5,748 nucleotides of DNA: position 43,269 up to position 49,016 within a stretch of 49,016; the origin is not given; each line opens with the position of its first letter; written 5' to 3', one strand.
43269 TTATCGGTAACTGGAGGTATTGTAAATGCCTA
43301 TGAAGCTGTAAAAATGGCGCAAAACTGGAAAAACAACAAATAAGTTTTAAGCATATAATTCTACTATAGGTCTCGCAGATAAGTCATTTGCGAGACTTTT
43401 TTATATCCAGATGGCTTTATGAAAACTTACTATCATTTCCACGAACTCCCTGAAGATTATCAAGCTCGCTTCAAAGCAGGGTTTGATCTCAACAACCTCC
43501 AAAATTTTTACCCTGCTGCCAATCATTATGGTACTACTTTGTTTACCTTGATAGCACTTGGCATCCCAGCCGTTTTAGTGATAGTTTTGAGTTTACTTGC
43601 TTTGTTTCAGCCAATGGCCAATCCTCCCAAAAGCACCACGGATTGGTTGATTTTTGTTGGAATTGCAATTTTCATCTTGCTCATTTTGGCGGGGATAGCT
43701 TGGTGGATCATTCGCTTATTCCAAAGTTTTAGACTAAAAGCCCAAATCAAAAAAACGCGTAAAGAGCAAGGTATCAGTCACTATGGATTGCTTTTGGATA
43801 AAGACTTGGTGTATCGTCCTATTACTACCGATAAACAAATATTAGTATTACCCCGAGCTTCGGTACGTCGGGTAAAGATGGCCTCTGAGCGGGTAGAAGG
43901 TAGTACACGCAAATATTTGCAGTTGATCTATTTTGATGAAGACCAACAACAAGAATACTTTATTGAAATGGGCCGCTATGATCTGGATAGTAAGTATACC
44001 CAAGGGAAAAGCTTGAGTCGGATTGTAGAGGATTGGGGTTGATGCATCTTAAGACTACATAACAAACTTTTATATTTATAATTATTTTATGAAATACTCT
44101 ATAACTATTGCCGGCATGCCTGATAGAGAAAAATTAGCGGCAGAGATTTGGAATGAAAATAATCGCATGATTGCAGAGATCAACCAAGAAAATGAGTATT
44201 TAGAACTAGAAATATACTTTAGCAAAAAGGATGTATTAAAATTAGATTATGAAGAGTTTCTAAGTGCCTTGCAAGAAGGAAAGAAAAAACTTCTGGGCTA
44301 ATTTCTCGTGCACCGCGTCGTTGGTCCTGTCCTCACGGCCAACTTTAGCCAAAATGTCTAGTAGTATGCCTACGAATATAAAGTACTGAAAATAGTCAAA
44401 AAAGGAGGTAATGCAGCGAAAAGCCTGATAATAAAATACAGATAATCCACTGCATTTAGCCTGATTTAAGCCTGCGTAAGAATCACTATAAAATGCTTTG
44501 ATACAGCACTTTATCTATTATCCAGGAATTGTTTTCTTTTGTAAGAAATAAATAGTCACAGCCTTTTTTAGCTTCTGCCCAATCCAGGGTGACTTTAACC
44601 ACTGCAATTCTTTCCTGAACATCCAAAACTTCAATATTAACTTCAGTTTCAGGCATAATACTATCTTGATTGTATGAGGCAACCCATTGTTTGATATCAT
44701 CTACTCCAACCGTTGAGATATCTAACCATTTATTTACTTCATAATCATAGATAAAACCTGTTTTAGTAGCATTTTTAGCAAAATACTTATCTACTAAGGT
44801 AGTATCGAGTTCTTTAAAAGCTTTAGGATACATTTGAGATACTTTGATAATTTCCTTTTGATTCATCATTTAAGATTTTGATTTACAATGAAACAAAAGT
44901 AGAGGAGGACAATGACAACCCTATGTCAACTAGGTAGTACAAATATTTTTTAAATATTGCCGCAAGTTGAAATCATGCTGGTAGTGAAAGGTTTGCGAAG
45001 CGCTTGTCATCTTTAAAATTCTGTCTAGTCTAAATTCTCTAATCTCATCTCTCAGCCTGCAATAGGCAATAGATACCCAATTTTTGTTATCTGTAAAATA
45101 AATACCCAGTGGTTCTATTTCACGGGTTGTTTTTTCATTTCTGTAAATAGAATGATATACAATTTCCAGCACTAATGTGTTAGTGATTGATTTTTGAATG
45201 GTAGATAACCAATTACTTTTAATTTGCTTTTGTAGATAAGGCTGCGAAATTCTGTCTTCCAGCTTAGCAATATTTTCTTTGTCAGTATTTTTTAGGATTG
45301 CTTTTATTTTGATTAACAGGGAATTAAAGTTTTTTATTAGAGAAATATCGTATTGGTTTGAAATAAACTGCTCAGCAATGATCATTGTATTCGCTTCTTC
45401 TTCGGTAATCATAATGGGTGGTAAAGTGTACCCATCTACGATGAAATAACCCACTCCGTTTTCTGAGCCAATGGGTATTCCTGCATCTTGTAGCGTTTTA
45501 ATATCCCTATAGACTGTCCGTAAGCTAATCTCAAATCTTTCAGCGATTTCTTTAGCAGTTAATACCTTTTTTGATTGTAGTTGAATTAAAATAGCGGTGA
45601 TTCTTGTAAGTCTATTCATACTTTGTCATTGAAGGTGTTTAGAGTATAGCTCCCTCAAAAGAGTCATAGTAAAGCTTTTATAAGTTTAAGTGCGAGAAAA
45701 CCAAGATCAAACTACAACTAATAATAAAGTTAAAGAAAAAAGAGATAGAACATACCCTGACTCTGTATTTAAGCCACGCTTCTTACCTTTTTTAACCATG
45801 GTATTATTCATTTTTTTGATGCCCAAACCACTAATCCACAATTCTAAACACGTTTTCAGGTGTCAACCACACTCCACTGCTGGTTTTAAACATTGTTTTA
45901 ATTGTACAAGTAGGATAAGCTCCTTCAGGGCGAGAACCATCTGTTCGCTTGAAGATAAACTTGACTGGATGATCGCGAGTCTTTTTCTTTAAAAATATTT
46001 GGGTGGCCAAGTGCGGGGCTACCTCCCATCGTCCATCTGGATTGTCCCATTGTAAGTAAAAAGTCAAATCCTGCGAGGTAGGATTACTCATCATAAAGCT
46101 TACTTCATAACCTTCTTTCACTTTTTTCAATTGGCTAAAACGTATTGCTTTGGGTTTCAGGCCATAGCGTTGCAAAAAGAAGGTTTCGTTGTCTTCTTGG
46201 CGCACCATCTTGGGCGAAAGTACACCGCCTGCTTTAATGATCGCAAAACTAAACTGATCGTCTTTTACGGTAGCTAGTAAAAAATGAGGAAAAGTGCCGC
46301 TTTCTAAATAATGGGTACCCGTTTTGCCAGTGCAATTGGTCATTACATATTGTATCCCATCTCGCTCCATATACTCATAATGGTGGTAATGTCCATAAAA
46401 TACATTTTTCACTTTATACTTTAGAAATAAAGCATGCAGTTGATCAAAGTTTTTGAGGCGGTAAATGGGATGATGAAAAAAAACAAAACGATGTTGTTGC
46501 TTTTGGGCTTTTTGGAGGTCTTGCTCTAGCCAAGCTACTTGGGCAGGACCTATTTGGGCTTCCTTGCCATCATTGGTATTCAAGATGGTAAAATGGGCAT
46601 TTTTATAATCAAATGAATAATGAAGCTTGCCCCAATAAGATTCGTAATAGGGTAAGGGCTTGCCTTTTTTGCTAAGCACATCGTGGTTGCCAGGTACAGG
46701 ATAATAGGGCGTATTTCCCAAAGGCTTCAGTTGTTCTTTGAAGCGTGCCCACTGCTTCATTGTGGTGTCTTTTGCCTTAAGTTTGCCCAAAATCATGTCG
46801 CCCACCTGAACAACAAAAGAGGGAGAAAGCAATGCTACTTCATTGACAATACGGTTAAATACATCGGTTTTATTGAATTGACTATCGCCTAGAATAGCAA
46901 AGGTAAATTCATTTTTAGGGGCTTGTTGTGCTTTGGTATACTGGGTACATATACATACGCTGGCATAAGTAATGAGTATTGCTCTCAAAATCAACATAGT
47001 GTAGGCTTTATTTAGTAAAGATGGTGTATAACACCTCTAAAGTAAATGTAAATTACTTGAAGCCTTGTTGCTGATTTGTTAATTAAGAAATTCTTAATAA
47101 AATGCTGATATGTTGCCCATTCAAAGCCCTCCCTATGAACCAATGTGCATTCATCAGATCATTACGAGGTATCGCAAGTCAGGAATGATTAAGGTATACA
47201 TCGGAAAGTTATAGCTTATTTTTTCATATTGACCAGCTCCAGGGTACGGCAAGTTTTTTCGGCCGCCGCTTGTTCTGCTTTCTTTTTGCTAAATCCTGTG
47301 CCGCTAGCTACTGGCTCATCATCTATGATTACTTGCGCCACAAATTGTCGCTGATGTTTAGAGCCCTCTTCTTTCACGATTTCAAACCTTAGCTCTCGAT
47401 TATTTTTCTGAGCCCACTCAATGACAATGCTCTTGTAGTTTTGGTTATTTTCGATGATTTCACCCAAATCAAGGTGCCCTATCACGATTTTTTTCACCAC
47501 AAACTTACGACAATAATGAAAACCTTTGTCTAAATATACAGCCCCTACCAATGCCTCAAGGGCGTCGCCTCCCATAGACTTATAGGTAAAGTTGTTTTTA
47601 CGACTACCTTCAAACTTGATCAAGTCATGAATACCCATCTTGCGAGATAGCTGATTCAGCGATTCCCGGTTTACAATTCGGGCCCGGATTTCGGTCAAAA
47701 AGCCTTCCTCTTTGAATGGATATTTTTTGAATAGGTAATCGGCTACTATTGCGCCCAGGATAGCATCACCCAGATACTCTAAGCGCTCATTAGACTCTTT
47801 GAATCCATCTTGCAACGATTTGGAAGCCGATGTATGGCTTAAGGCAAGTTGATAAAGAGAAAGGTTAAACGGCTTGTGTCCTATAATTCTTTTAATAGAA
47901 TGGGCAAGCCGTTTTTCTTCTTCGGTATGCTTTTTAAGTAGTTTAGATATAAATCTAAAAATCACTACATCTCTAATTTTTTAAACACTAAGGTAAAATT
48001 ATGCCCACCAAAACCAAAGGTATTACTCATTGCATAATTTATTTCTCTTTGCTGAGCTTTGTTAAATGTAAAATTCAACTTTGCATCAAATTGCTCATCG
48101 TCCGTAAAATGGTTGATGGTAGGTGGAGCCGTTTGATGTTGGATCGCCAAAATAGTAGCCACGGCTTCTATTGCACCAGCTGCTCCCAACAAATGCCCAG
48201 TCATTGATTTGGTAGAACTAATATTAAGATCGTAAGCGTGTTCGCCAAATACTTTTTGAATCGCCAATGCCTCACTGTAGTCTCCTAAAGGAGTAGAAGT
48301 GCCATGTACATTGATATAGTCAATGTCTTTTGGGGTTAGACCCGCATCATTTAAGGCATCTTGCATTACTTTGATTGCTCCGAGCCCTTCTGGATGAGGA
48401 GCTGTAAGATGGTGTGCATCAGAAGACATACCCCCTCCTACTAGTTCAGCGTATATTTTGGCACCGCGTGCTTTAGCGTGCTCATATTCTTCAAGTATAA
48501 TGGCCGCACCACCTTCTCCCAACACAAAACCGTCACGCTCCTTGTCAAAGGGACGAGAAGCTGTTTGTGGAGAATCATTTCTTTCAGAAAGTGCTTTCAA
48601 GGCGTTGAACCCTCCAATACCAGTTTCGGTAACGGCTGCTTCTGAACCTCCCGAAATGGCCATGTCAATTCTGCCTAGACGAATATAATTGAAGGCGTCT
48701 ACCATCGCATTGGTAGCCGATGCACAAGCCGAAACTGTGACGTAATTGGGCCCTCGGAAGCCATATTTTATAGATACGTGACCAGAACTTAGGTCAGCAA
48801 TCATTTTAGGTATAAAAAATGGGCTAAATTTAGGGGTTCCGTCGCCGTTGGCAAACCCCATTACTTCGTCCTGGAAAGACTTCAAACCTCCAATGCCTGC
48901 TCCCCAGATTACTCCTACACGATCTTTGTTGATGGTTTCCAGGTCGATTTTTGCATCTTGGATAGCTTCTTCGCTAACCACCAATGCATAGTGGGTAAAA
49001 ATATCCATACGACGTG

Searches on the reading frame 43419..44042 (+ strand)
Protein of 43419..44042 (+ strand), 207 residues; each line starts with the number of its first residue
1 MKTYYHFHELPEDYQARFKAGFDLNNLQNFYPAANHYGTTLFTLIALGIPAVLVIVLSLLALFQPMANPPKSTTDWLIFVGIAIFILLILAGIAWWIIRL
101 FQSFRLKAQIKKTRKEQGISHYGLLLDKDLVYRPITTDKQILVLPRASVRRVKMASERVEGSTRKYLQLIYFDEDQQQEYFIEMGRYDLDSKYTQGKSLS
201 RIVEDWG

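Call 26: search_protein_families(library=pfam, proteins=[window:43419-44042:+], max_evalue=0.001)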
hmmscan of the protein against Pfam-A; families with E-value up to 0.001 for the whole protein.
window:43419-44042:+ (207 aa): 1 family
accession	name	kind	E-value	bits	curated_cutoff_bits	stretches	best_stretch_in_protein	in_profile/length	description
PF09815.14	XK-related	-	0.00067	19.2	24.8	1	31-131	24-105/337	XK-related protein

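Call 68: search_protein_families(library=ncbifam, proteins=[window:43419-44042:+], max_evalue=0.01)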
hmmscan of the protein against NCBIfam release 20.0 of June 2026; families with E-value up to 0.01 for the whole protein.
window:43419-44042:+ (207 aa): 1 family
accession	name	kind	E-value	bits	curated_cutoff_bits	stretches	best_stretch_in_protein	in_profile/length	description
NF038216.1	ABZJ_00895_fam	subfamily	0.00034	20.5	33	1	39-111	67-133/134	ABZJ_00895 family protein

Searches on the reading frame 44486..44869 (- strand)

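Call 26: search_protein_families(library=pfam, proteins=[window:44486-44869:-], max_evalue=0.001)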
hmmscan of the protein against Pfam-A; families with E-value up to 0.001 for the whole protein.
window:44486-44869:- (127 aa): 1 family
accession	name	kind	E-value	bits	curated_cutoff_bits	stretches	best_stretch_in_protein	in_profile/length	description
PF12893.14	Lumazine_bd_2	-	6e-09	37.1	22.1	1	4-119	3-111/116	Putative lumazine-binding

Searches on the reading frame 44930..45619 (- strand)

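Call 26: search_protein_families(library=pfam, proteins=[window:44930-45619:-], max_evalue=0.001)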
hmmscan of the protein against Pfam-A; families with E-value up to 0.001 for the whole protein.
window:44930-45619:- (229 aa): 11 families
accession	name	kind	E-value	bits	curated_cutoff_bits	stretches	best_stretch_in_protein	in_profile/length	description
PF08279.18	HTH_11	-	5.9e-18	64.9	25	1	6-58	1-54/55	HTH domain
PF13280.12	WYL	-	9.5e-16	58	21.8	1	138-204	3-68/70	WYL domain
PF12840.13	HTH_20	-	2.7e-07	30.9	27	1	10-48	9-47/51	Helix-turn-helix domain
PF08220.18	HTH_DeoR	-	4.9e-06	26.6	21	1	6-48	1-43/57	DeoR-like helix-turn-helix domain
PF13412.12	HTH_24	-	2.9e-05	24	21.9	1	9-48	7-46/48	Winged helix-turn-helix DNA-binding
PF21476.4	PF0610-like_N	-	3.7e-05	24.3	33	1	6-42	5-37/50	PF0610-like, N-terminal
PF19187.6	HTH_PafC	-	8.3e-05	22.8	32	1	3-52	2-50/115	PafC helix-turn-helix domain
PF05732.17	RepL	-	0.00015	21.7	20.3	1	17-56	73-112/164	Firmicute plasmid replication protein (RepL)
PF13384.12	HTH_23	-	0.00023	21.3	24.6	1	11-47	9-45/50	Homeodomain-like domain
PF02082.26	Rrf2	-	0.00069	20.2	30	0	6-57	10-62/132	Iron-dependent Transcriptional regulator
PF02796.21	HTH_7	-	0.00091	19.8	23.8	0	12-38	15-40/45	Helix-turn-helix domain of resolvase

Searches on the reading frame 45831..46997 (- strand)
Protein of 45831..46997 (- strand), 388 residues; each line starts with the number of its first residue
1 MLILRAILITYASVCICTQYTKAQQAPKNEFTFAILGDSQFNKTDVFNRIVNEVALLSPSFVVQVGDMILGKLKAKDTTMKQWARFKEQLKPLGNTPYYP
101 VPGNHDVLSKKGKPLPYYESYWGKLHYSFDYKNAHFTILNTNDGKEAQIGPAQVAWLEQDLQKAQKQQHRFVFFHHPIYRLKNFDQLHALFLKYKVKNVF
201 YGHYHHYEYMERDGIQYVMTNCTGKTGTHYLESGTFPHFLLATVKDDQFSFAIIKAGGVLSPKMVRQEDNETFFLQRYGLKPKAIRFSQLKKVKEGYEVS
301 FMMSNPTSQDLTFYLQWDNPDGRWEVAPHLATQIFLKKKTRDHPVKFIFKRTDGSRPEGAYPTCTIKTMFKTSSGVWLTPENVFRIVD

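Call 26: search_protein_families(library=pfam, proteins=[window:45831-46997:-], max_evalue=0.001)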
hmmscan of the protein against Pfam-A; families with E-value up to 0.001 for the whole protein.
window:45831-46997:- (388 aa): 2 families
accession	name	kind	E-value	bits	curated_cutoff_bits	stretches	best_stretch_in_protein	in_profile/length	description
PF00149.33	Metallophos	-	4.2e-13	50.6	21.5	1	32-207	2-191/191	Calcineurin-like phosphoesterase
PF12850.12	Metallophos_2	-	0.00046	20.7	27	1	46-218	15-130/154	Calcineurin-like phosphoesterase superfamily domain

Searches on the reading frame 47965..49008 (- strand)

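Call 68: search_protein_families(library=ncbifam, proteins=[window:47965-49008:-], max_evalue=0.01)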
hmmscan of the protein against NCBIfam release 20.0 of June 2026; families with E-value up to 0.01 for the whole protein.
window:47965-49008:- (347 aa): 45 families (the best 25 are shown)
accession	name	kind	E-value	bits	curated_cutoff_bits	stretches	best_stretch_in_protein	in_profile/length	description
TIGR03150.1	fabF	equivalog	4.8e-153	509.6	493.75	1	1-343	68-407/407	beta-ketoacyl-ACP synthase II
NF005589.0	PRK07314.1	subfamily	5.1e-148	493.2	387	1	1-345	71-412/413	beta-ketoacyl-ACP synthase II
NF004970.0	PRK06333.1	subfamily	2.4e-130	435.2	525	1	1-345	79-422/424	beta-ketoacyl-ACP synthase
NF006274.0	PRK08439.1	equivalog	9.9e-113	377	621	1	2-345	70-406/406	beta-ketoacyl-ACP synthase II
NF006434.0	PRK08722.1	equivalog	2e-106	356.3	759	1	1-345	71-414/414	beta-ketoacyl-ACP synthase II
NF005916.1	PRK07910.1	equivalog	1.1e-86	291.4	560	1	24-344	101-417/418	KasA/KasB family beta-ketoacyl-ACP synthase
NF005935.0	PRK07967.1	equivalog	3.5e-85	286.3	630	1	5-346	72-405/406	beta-ketoacyl-ACP synthase I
NF006587.0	PRK09116.1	equivalog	3.3e-84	283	470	1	5-345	74-407/408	beta-ketoacyl-ACP synthase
NF006618.0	PRK09185.1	subfamily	1.3e-79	268.1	407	1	13-344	83-392/394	beta-ketoacyl-ACP synthase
NF005076.0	PRK06501.1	equivalog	1.2e-78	264.9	629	1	75-343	155-421/425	beta-ketoacyl-ACP synthase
NF005490.0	PRK07103.1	equivalog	2e-71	241.3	445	1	6-344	84-412/414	polyketide beta-ketoacyl:acyl carrier protein synthase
NF004618.0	PRK05952.1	equivalog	8.6e-65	219.1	455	1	13-344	66-382/384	beta-ketoacyl-ACP synthase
NF058662.1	cispenta_AmcF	equivalog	1.3e-59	202.1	325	1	81-343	115-368/369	cispentacin biosynthesis acyltransferase subunit AmcF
NF045894.1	PKS_plus_SDR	equivalog_domain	2.8e-41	141.2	1740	1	9-300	95-376/1515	type I polyketide synthase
NF040607.1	mycolic_Pks13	equivalog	3.8e-40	137.3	2100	1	8-344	192-525/1680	polyketide synthase Pks13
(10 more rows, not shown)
